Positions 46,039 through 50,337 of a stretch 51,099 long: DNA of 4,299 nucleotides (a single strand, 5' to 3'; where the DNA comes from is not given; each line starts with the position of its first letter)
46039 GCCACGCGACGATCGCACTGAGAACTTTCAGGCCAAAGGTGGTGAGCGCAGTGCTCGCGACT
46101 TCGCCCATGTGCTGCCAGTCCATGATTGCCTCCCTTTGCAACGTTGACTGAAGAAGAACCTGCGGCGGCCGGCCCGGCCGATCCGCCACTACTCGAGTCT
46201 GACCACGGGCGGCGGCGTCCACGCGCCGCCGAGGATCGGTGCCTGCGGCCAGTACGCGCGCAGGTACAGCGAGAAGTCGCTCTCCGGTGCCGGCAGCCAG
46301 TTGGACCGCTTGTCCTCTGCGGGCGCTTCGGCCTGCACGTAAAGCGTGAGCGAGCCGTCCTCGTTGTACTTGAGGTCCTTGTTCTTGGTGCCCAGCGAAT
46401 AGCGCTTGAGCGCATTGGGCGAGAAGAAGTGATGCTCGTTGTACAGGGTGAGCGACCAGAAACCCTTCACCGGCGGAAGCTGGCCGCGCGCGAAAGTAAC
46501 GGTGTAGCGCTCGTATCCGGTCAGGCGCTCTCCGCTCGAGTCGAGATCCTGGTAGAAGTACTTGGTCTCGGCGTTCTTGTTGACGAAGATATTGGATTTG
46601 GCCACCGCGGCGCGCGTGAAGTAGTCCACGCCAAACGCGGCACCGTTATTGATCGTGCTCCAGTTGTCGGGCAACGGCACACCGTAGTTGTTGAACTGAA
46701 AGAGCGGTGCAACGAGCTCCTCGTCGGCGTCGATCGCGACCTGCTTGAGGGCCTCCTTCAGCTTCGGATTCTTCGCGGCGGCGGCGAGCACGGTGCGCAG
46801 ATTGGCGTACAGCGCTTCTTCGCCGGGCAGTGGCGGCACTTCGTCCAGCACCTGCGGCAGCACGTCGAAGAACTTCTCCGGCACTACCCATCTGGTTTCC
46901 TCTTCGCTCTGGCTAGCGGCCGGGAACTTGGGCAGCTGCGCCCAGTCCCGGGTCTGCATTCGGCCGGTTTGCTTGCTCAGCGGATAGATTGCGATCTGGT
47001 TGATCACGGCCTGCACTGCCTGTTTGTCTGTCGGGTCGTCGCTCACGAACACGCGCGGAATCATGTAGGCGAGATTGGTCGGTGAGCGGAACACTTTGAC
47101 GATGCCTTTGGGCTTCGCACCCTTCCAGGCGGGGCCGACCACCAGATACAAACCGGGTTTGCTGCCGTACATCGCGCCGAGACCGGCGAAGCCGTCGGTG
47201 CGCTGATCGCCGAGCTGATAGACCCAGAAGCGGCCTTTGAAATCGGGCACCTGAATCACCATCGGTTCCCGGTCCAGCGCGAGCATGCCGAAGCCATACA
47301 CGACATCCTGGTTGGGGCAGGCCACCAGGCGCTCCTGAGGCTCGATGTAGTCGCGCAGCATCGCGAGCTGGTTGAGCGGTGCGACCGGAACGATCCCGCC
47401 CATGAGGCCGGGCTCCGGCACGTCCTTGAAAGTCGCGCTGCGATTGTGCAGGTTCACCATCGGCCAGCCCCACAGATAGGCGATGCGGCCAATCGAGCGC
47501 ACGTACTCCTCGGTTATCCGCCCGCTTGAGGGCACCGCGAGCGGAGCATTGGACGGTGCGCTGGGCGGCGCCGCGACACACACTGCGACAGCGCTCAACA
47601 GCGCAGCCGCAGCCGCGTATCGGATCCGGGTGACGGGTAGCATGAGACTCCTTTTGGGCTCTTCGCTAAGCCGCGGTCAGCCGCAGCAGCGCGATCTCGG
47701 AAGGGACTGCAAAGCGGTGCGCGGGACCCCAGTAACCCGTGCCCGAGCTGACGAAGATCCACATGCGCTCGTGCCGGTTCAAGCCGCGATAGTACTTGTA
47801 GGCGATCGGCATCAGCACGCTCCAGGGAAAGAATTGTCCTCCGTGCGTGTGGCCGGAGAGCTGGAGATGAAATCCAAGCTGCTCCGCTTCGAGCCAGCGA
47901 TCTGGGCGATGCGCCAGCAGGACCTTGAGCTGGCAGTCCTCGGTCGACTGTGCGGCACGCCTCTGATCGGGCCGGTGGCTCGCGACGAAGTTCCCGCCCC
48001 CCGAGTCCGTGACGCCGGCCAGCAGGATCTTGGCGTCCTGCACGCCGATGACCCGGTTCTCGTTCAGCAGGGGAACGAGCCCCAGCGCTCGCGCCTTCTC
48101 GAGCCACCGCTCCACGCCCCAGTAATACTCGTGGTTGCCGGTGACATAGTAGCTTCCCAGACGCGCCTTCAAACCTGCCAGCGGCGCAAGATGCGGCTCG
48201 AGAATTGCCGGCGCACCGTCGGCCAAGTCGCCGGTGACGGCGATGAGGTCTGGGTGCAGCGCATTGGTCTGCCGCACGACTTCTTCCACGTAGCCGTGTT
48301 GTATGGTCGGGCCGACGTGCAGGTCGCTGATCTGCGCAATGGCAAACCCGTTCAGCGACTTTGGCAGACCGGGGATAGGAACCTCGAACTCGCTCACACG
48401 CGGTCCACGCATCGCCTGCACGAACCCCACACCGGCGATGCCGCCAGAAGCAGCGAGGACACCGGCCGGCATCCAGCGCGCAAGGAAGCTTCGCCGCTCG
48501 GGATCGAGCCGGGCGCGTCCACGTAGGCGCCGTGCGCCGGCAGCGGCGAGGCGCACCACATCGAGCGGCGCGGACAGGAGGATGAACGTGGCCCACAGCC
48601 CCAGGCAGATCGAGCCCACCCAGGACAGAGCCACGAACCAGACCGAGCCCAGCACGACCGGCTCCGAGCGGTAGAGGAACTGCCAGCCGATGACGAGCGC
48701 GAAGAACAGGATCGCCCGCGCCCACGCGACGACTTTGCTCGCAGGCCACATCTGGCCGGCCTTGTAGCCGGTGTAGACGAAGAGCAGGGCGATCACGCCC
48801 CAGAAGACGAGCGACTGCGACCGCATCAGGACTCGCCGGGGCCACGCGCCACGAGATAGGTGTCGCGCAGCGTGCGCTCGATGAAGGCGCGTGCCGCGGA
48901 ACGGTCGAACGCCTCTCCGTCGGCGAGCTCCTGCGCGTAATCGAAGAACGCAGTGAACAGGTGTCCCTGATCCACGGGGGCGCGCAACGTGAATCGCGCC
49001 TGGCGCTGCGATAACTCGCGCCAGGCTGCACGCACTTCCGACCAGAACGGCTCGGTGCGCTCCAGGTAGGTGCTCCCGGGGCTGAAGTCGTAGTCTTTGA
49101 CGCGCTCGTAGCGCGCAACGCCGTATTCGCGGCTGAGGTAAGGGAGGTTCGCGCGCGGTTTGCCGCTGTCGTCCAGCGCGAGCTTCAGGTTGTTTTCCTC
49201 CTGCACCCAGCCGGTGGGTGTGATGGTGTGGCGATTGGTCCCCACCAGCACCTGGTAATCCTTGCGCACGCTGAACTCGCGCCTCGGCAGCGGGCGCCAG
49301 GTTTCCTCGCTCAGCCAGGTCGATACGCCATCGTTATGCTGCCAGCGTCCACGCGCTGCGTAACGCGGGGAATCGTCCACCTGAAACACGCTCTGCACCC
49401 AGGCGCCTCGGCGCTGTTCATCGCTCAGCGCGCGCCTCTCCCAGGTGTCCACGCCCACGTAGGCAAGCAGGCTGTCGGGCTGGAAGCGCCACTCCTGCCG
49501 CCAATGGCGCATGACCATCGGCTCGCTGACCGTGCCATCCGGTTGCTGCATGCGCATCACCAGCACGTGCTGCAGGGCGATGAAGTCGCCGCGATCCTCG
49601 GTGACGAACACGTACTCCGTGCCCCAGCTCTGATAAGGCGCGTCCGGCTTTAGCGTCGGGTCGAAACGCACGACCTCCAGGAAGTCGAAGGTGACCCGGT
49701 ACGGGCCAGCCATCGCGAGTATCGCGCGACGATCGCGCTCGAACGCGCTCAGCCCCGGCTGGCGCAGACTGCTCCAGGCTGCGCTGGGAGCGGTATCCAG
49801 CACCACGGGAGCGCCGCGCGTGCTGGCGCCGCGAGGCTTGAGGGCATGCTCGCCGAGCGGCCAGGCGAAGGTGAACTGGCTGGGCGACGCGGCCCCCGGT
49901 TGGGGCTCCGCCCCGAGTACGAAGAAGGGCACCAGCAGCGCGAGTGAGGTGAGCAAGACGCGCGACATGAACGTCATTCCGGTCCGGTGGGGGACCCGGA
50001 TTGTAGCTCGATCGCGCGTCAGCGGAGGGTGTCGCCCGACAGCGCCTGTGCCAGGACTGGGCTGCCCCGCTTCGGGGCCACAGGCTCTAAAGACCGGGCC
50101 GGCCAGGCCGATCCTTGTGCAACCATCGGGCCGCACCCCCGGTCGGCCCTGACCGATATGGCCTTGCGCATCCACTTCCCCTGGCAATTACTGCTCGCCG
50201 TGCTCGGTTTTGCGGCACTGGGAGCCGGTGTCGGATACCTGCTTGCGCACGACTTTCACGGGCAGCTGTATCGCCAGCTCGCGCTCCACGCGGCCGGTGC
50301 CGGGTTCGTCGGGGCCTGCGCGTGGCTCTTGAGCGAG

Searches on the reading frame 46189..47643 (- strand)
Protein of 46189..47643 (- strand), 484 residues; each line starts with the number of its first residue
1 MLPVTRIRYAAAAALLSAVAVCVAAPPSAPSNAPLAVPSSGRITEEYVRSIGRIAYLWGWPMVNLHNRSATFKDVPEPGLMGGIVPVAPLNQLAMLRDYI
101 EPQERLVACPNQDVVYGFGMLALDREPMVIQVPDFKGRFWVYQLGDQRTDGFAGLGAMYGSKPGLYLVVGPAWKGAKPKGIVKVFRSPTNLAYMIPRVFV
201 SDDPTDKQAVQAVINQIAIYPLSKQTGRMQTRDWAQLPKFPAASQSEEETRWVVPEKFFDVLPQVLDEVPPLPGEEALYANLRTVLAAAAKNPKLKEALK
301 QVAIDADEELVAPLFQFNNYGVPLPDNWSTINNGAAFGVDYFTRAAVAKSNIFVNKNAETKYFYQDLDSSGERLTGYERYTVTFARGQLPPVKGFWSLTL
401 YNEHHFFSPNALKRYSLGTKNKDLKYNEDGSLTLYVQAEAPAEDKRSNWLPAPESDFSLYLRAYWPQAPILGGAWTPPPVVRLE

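Call 13: search_protein_families(library=pfam, proteins=[window:46189-47643:-], max_evalue=0.001)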
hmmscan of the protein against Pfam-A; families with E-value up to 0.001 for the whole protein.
window:46189-47643:- (484 aa): 2 families
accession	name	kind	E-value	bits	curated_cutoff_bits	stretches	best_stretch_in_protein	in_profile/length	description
PF06863.17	DUF1254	-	8.3e-39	133.3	22.2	1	91-221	2-133/133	Protein of unknown function (DUF1254)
PF06742.16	DUF1214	-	2e-35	122.1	25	1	360-467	2-111/112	Protein of unknown function (DUF1214)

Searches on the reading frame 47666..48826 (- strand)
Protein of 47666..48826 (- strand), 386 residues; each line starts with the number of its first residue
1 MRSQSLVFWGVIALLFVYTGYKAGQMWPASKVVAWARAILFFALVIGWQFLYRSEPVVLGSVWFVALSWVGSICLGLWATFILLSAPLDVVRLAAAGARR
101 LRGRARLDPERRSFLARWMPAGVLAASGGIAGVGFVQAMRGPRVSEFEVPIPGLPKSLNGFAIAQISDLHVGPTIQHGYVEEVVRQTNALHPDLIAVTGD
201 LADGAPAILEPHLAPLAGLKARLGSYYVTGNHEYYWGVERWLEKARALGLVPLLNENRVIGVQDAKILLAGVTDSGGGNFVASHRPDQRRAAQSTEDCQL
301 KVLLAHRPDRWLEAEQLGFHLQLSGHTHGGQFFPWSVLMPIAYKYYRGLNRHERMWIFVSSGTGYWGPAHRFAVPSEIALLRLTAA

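Call 13: search_protein_families(library=pfam, proteins=[window:47666-48826:-], max_evalue=0.001)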
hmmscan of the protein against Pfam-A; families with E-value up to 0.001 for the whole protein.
window:47666-48826:- (386 aa): 1 family
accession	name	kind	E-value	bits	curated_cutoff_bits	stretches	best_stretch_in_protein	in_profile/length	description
PF00149.33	Metallophos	-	3.3e-11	44.4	21.5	1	163-329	3-190/191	Calcineurin-like phosphoesterase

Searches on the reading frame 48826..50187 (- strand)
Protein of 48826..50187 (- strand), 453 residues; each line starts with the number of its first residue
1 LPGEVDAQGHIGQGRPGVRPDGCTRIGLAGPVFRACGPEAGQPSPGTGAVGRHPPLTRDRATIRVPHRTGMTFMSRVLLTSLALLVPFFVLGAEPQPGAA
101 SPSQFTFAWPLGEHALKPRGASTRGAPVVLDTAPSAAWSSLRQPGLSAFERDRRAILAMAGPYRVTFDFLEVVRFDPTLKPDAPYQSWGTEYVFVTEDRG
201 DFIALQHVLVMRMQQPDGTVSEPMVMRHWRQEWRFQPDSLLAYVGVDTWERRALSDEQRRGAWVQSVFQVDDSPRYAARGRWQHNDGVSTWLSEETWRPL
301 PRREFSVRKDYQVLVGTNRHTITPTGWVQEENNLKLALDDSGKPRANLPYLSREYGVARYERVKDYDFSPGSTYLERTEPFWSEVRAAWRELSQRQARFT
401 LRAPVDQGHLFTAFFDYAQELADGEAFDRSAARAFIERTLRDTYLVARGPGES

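Call 74: search_protein_families(library=pfam, proteins=[window:48826-50187:-], max_evalue=0.01)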
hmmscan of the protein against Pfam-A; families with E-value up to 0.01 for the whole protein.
window:48826-50187:- (453 aa): 1 family
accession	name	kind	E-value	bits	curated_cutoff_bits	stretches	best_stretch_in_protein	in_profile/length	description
PF20311.3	DUF6607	-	1.6e-63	215.1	27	1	147-435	13-285/296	Family of unknown function (DUF6607)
